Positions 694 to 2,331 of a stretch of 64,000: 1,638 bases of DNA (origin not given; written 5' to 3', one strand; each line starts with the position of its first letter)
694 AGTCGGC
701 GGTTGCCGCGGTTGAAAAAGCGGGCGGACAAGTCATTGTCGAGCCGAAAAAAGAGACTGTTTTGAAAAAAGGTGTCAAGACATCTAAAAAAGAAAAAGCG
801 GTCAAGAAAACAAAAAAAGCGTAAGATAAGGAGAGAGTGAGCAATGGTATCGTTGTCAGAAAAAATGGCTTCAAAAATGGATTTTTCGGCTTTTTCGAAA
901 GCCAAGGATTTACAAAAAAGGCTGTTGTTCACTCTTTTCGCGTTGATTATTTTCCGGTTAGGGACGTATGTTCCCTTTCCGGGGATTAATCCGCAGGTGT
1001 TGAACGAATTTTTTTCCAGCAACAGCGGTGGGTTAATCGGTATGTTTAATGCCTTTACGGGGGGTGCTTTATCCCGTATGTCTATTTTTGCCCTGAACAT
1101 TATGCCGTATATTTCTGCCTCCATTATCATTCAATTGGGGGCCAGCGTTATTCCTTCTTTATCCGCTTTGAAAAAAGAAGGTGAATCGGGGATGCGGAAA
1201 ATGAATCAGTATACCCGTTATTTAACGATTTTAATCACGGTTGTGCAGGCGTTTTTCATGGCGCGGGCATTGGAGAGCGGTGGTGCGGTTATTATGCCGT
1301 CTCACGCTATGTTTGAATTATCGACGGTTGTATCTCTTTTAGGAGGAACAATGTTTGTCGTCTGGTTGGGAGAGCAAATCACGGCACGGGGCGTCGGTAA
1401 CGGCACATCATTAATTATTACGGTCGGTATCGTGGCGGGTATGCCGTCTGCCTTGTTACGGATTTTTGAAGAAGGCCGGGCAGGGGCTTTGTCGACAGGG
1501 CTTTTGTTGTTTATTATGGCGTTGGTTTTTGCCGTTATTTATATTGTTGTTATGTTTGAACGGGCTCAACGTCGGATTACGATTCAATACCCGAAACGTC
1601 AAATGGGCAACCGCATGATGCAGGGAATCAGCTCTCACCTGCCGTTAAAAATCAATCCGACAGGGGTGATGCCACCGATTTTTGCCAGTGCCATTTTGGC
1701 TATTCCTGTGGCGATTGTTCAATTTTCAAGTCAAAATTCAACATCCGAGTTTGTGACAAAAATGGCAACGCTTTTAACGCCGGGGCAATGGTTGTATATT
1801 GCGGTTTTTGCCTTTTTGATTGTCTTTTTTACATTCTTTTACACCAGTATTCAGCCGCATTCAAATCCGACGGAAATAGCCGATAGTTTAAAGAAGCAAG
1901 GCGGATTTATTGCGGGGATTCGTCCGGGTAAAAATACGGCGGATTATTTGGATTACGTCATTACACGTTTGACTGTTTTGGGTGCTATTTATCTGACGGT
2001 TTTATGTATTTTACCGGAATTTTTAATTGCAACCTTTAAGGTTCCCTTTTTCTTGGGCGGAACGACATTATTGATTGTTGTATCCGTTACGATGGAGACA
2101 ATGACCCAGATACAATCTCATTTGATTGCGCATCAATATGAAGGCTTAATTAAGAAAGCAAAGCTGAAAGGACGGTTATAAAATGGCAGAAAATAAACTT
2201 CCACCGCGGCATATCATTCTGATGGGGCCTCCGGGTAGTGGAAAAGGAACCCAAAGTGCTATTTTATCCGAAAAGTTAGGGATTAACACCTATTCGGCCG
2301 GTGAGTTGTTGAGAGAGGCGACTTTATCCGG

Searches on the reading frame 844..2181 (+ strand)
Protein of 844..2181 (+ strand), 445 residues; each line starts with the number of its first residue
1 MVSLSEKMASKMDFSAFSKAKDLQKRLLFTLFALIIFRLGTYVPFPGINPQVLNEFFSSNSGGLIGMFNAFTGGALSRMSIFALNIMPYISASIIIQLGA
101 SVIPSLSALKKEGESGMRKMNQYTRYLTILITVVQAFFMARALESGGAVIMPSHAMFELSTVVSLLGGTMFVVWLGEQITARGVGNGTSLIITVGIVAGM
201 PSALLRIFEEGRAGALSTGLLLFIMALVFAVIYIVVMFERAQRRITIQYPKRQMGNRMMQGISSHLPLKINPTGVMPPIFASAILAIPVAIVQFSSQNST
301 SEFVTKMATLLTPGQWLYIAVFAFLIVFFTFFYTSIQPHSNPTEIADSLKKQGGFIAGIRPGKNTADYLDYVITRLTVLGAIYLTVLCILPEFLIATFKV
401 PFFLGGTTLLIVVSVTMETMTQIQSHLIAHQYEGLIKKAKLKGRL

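Call 41: search_protein_families(library=pfam, proteins=[window:844-2181:+], max_evalue=0.001)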
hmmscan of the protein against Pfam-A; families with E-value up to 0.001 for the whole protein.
window:844-2181:+ (445 aa): 1 family
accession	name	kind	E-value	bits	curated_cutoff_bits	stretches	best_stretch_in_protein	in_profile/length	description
PF00344.25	SecY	-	5.9e-107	358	32.2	1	80-420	1-306/306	SecY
